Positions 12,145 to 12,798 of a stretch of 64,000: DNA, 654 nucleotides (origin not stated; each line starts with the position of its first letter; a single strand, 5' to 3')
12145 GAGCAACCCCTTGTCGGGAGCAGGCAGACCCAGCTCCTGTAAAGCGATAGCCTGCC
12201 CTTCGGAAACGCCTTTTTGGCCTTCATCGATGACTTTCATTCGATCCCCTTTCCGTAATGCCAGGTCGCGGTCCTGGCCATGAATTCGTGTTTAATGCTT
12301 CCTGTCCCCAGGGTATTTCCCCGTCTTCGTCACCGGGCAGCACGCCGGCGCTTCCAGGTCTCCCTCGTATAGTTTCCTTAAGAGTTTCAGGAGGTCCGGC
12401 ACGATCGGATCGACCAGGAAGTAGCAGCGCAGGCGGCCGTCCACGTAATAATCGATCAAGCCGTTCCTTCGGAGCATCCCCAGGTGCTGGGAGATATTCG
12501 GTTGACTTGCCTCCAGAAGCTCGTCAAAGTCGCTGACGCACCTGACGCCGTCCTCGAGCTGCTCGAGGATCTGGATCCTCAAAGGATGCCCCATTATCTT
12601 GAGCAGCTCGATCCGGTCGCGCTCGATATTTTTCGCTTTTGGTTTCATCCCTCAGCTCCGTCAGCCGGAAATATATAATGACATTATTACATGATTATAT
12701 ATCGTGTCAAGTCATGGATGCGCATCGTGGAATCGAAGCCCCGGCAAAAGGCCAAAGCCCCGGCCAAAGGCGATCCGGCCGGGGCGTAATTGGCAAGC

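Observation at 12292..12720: SqrR/BigR-like ArsR regulator and AT-rich inverted repeat upstream of the SQR selenoprotein gene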

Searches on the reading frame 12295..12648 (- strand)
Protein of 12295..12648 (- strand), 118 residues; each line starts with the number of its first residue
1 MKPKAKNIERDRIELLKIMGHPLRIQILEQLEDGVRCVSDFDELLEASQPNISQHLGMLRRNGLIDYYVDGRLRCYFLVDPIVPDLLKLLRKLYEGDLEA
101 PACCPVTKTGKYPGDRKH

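Call 4: search_solved_structures(query=window:12295-12648:-, max_evalue=0.001, show_alignments=5)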
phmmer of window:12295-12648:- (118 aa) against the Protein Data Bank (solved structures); distinct sequences matched with E-value up to 0.001: 16.
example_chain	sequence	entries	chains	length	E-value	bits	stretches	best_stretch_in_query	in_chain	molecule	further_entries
6jmi_A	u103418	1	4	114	2.2e-09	41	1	11-94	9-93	Uncharacterized HTH-type transcriptional regulator Rv0081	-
8qkf_A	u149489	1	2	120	2.3e-09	40.9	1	11-81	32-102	ArsR family transcriptional regulator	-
4k2e_A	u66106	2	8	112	3.1e-09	40.5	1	11-94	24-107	Transcriptional activator HlyU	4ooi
3jth_A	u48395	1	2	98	7.9e-08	36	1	12-94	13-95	Transcription activator HlyU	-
5znx_A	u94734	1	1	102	8.3e-08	35.9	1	12-94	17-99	Transcriptional activator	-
6j0e_A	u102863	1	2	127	2.8e-07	34.2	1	12-90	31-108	Arsenic responsive repressor ArsR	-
3pqj_A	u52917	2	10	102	5.4e-07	33.3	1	13-82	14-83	Biofilm growth-associated repressor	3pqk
6o8k_A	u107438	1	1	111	7.4e-06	29.6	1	12-87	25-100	Transcriptional regulator, ArsR family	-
13ct_A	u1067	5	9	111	7.5e-06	29.6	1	12-87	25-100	Transcriptional regulator, ArsR family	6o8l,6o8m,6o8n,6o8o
2zkz_A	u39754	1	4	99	9e-06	29.4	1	10-92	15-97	Transcriptional repressor pagR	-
3f6v_A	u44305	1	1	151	2.4e-05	28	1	14-82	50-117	Possible transcriptional regulator, ArsR family protein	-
3cuo_A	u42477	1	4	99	0.00028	24.5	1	13-94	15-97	Uncharacterized HTH-type transcriptional regulator ygaV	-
7p6f_AAA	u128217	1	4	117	0.00032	24.4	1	15-79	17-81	Transcriptional regulator SrnR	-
2lkp_A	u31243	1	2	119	0.00034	24.3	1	15-87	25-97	HTH-type transcriptional regulator NmtR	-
2jsc_A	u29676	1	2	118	0.00065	23.4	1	15-102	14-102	Transcriptional regulator Rv1994c/MT2050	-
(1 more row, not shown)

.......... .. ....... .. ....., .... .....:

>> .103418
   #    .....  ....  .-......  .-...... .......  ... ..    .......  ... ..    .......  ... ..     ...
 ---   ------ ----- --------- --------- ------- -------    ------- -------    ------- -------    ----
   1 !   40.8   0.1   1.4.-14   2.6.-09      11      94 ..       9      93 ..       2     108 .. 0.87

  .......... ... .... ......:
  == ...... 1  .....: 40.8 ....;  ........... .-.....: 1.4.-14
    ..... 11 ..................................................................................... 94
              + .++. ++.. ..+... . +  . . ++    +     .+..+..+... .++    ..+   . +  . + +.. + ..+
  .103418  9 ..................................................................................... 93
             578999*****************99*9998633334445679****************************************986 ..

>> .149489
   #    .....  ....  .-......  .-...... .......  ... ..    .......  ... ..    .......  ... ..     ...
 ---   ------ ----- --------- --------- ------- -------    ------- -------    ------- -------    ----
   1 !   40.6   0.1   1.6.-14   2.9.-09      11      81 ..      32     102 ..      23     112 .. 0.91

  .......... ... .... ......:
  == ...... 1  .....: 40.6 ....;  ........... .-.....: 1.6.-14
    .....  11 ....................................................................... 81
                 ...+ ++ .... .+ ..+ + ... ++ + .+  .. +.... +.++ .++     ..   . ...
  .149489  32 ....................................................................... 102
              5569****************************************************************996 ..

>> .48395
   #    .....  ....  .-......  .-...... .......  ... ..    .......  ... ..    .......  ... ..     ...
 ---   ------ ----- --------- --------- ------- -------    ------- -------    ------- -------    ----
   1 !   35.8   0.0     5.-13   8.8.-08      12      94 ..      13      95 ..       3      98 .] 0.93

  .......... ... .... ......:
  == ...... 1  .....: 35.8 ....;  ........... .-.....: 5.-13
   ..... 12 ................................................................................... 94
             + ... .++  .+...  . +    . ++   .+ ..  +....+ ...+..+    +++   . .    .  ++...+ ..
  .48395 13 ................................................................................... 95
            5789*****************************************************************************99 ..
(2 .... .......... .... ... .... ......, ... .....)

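Call 6: search_protein_families(library=pfam, proteins=[window:12295-12648:-], max_evalue=0.01)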
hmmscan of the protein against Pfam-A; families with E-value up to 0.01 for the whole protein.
window:12295-12648:- (118 aa): 2 families
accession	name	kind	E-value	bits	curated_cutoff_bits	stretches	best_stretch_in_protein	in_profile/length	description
PF01022.26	HTH_5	-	8e-13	48.5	22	1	22-67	2-47/47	Bacterial regulatory protein, arsR family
PF12840.13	HTH_20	-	3.3e-08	33.8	27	1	19-66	1-49/51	Helix-turn-helix domain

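Call 7: search_protein_families(library=ncbifam, proteins=[window:12295-12648:-], max_evalue=0.01)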
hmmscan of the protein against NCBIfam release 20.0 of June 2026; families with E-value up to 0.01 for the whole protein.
window:12295-12648:- (118 aa): 10 families
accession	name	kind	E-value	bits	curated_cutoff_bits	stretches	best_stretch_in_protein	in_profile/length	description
NF033788.1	HTH_metalloreg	subfamily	8.1e-20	70.4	55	1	14-86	3-76/77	metalloregulator ArsR/SmtB family transcription factor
NF040642.1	sulf_sens_BigR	equivalog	1.6e-09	37.7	155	1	13-90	11-88/95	sulfite-sensing transcriptional repressor BigR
NF033789.1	repress_SdpR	subfamily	2.2e-09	37.1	100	1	16-91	2-77/79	autorepressor SdpR family transcription factor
NF045707.1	Dbac_1936_reg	equivalog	4.4e-09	36.2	115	1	15-94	10-89/99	ArsR/SmtB-type metalloregulator TsoR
NF047906.1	CdPbTransRegCmtR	equivalog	7.1e-09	35.5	150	1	16-91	15-90/104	Cd(II)/Pb(II)-sensing metalloregulatory transcriptional regulator CmtR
NF007528.0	PRK10141.1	subfamily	5.1e-08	32.8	97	1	13-78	7-73/117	metalloregulator ArsR/SmtB family transcription factor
NF052532.1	TransRegPagRBaca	equivalog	1.1e-07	31.8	170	1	10-90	15-95/99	transcriptional repressor PagR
NF053755.1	MsvR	equivalog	3e-05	23.9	220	1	16-78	7-72/236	transcriptional factor MsvR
NF041413.1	ArsR_Rv2640c_fam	equivalog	7.5e-05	23.1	155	1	16-69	36-92/118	Rv2640c family ArsR-like transcriptional regulator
TIGR01884.1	cas_HTH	subfamily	0.0038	16.6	60.2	1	24-74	144-194/202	CRISPR-associated CARF protein Csa3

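Call 10: find_homologous_proteins(query=window:12295-12648:-, max_evalue=0.00001)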
Query window:12295-12648:- (118 aa): 531 proteins with E <= 0.00001 among 535 candidates; the best 120 are listed.
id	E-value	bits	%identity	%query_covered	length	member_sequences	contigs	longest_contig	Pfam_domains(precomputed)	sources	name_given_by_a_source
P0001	6.2e-70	251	96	100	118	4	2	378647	PF12840.14,PF01022.27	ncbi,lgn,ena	ncbi:MAG: ArsR/SmtB family transcription factor [Thermoleophilia bacterium]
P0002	5.1e-63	229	86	100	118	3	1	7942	PF12840.14,PF01022.27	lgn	-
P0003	3.8e-61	223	84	99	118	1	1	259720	PF12840.14,PF01022.27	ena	-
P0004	1.1e-59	218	83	100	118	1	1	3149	PF12840.14,PF01022.27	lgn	-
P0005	1.2e-59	218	78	100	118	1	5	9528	PF12840.14,PF01022.27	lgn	-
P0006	2.4e-59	217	81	100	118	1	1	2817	PF12840.14,PF01022.27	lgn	-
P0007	5.9e-59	216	81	100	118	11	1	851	PF12840.14,PF01022.27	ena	-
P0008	2.0e-58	214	81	98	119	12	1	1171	PF12840.14,PF01022.27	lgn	-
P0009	8.9e-58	212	77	99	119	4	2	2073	PF12840.14,PF01022.27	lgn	-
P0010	3.8e-57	210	84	94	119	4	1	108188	PF12840.14,PF01022.27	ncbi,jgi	jgi:ArsR family transcriptional regulator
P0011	5.1e-57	209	76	100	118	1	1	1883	PF12840.14,PF01022.27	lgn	-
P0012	7.9e-57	209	78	100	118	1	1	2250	PF12840.14,PF01022.27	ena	-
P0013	8.9e-57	209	78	98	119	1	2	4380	PF12840.14,PF01022.27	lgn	-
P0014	2.2e-56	207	78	100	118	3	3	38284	PF12840.14,PF01022.27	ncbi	ncbi:MAG: ArsR/SmtB family transcription factor [Thermoleophilia bacterium]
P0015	2.8e-56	207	75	100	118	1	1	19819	PF12840.14,PF01022.27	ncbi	-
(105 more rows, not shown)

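Call 13: find_related_loci(query=A1, collection=genome_contigs, flank=6000)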
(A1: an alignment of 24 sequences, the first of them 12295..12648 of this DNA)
Query A1 (118 aa) in genome_contigs; peptide patterns used: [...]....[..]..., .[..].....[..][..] (x = any residue, [..] = any of these).
600 stretches matched a pattern (row limit reached: there are more); 510 encode a relative of the query (tblastn E <= 1e-3); the best 80 are kept; 80 distinct loci.
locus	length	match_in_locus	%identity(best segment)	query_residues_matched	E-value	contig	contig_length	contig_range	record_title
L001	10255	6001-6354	75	1-118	5e-61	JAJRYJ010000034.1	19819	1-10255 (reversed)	MAG: Actinomycetes bacterium isolate Dive96_bin3.284 k141_1186639, whole genome shotgun sequence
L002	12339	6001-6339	81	6-118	6e-59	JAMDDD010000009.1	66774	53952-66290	MAG: Actinomycetota bacterium isolate FK_Sedi_B_Bin.151 NODE_934_length_66774_cov_4.71538, whole genome shotgun sequence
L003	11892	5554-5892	79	6-118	5e-58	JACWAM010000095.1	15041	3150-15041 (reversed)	MAG: Thermoleophilia bacterium isolate B_ACT_11 k141_379479, whole genome shotgun sequence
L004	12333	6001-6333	84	8-118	8e-60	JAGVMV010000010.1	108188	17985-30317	MAG: Thermoleophilia bacterium isolate DeMMO3_11 c_000000043169, whole genome shotgun sequence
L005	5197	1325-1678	71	1-117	2e-55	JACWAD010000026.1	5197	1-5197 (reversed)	MAG: Thermoleophilia bacterium isolate B_ACT_02 k141_55444, whole genome shotgun sequence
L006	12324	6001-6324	77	10-117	8e-55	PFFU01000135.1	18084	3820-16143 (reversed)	MAG: Candidatus Aquicultor secundus isolate CG17_big_fil_post_rev_8_21_14_2_50_50_24 CG17_8_21_14_2.50_scaffold_3647_c,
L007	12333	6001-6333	72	7-117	1e-53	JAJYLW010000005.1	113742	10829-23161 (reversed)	MAG: Actinomycetes bacterium isolate DBS2-1.bin96 NODE_277_length_113742_cov_4.056031, whole genome shotgun sequence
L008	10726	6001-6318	77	9-114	2e-53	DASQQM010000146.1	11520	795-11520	MAG TPA_asm: Anaerolineae bacterium isolate SMAG_U10857 k141_150882, whole genome shotgun sequence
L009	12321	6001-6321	74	11-117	6e-53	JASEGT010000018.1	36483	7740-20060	MAG: Actinomycetota bacterium isolate Yes70-03 NODE_18_length_36483_cov_5.645383, whole genome shotgun sequence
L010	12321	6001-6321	73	11-117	3e-52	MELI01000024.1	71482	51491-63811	MAG: Candidatus Aquicultor primus gwc2_scaffold_1516, whole genome shotgun sequence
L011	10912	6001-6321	73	11-117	1e-51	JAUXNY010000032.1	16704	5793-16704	MAG: Candidatus Aquicultor sp. isolate C1_metabat.bin.19 C1_k141_62823, whole genome shotgun sequence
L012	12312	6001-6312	74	12-115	4e-51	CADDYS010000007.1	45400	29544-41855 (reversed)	unidentified bacterium isolate 10 genome assembly, contig: NODE_414_length_45400_cov_21.970336, whole genome shotgun seq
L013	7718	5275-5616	67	1-117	1e-50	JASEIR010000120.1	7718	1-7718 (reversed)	MAG: Actinomycetota bacterium isolate Yes71-11 NODE_120_length_7718_cov_3.931097, whole genome shotgun sequence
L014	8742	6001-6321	71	12-118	9e-51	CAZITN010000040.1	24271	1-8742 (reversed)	MAG TPA_asm: uncultured Thermodesulfovibrio sp. isolate binchicken_co172_180 genome assembly, contig: NODE_1509_length_2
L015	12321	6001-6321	69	12-118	1e-50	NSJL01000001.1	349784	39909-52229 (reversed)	MAG: Nitrospira sp. isolate Ru_enrich_NS NODE_5_length_349784_cov_116.222, whole genome shotgun sequence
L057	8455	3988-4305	70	12-117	7e-48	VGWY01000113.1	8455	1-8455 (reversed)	MAG: Nitrospira sp. isolate M_DeepCast_200m_m2_046 M_DeepCast_200m_m2_046_Ga0194113_10016284, whole genome shotgun seque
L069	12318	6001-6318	67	12-117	9e-48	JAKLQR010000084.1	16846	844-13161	MAG: Thermodesulfovibrionales bacterium isolate bin S2.74 k141_171393, whole genome shotgun sequence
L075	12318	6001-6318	64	12-117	2e-47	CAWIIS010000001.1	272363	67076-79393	MAG: Nitrospirota bacterium isolate MFD03899.bin.2.142 genome assembly, contig: contig_11827, whole genome shotgun seque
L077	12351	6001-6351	60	2-118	2e-47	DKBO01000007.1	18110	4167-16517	MAG TPA_asm: Nitrospiraceae bacterium UBA6898 UBA6898_contig_22438, whole genome shotgun sequence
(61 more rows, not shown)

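Call 44: predict_structure(alignment_id=A2)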
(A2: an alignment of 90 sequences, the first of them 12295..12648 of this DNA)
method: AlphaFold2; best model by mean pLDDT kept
length: 118 residues; sequences in the alignment: 90
mean_pLDDT: 83.0   pTM: 0.72
mean pLDDT of the five models: 83.0, 80.0, 79.5, 78.8, 76.6
residues with pLDDT >= 90: 61; 70-90: 37; 50-70: 12; < 50: 8
segments of 3 or more residues with pLDDT < 50: 1-7
pLDDT, mean of each block of 10 residues (from residue 1): 46 87 94 92 73 92 95 94 93 87 74 64
secondary structure, 60 per line:
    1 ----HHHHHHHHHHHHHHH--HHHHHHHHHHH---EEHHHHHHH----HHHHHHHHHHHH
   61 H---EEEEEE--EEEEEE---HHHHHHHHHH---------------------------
elements in order: H5-19 H22-32 H38-44 H49-61 E65-70 E73-78 H82-91

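Call 48: fold_search(model_id=the predicted structure, library=pdb)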
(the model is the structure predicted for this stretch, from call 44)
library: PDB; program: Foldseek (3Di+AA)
matches with E <= 10: 1265; with E <= 0.001: 75
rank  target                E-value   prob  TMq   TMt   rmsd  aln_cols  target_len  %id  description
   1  4k2e_B                1.4e-06  1.00  0.67  0.85   2.8        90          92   33  HlyU from Vibrio cholerae N16961 (released 2014-04-30)
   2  4k2e_A                1.6e-06  1.00  0.69  0.84   2.9        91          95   34  HlyU from Vibrio cholerae N16961 (released 2014-04-30)
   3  8qkf_A                2.3e-06  1.00  0.66  0.78   3.4        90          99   33  SmtB protein of Mycobacterium smegmatis (released 2024-09-25)
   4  4ooi_B                2.6e-06  1.00  0.68  0.83   1.3        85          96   34  Reduced HlyU from Vibrio cholerae N16961 (released 2014-12-31)
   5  8qkf_B                3.3e-06  1.00  0.65  0.79   2.3        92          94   34  SmtB protein of Mycobacterium smegmatis (released 2024-09-25)
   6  6o8k                  4.0e-06  1.00  0.67  0.83   2.0        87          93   28  Crystal Structure of apo and reduced Sulfide-responsive transcriptional repressor (SqrR) from Rhodobacter capsulatus. (released 2020-04-01)
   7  4ooi_C                4.6e-06  1.00  0.65  0.80   3.5        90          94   34  Reduced HlyU from Vibrio cholerae N16961 (released 2014-12-31)
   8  6jmi_A                6.7e-06  1.00  0.64  0.74   3.7        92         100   32  Crystal structure of M.tuberculosis Rv0081 (released 2019-04-10)
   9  6o8o_A                7.1e-06  1.00  0.69  0.83   1.2        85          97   28  Crystal Structure of C9S disulfide state of Sulfide-responsive transcriptional repressor (SqrR) from Rhodobacter capsu (released 2020-04-01)
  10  6jmi_C                7.1e-06  1.00  0.58  0.70   4.0        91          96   35  Crystal structure of M.tuberculosis Rv0081 (released 2019-04-10)
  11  3jth_A                1.1e-05  1.00  0.63  0.76   2.6        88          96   34  Crystal structure of a transcriptional regulator HlyU from Vibrio vulnificus CMCP6 (released 2010-03-16)
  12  6o8m                  1.2e-05  1.00  0.69  0.84   1.6        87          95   28  Crystal Structure of C9S apo Sulfide-responsive transcriptional repressor (SqrR) from Rhodobacter capsulated bound to di (released 2020-04-01)
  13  5znx                  1.3e-05  1.00  0.68  0.83   1.4        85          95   33  Crystal structure of CM14-treated HlyU from Vibrio vulnificus (released 2019-04-10)
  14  6o8o_B                1.7e-05  1.00  0.68  0.74   1.4        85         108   28  Crystal Structure of C9S disulfide state of Sulfide-responsive transcriptional repressor (SqrR) from Rhodobacter capsu (released 2020-04-01)
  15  6o8n_A                1.8e-05  1.00  0.64  0.79   1.9        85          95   28  Crystal Structure of C9S tetrasulfide state of Sulfide-responsive transcriptional repressor (SqrR) from Rhodobacter ca (released 2020-04-01)
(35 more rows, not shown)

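Call 62: search_protein_representatives(alignment_id=A2)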
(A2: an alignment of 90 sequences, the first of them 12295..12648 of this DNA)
Query: 90 sequences, 113 profile positions. Proteins with E-value up to 0.001 (for the whole library): 15815; up to 1e-10: 488; up to 1e-30: 7. The best 150 are listed.
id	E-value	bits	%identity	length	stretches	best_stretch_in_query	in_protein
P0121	2.3e-56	204.8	-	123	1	4-112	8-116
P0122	1.3e-43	163.7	-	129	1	1-103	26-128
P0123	8.9e-39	148.1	-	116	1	6-92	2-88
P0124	1.0e-35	138.2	-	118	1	2-90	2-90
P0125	1.5e-34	134.5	-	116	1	34-110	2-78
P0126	4.0e-33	129.9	-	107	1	1-104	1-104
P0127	7.5e-33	129.0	-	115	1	2-98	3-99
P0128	1.4e-30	121.7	-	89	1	2-88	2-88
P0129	3.6e-30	120.4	-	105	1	5-100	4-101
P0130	6.8e-30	119.5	-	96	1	1-69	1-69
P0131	9.4e-30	119.0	-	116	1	2-102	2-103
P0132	1.2e-29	118.7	-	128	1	4-101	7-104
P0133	1.2e-29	118.6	-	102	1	5-95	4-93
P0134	2.0e-27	111.6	-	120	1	4-90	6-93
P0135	3.6e-27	110.7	-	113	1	3-90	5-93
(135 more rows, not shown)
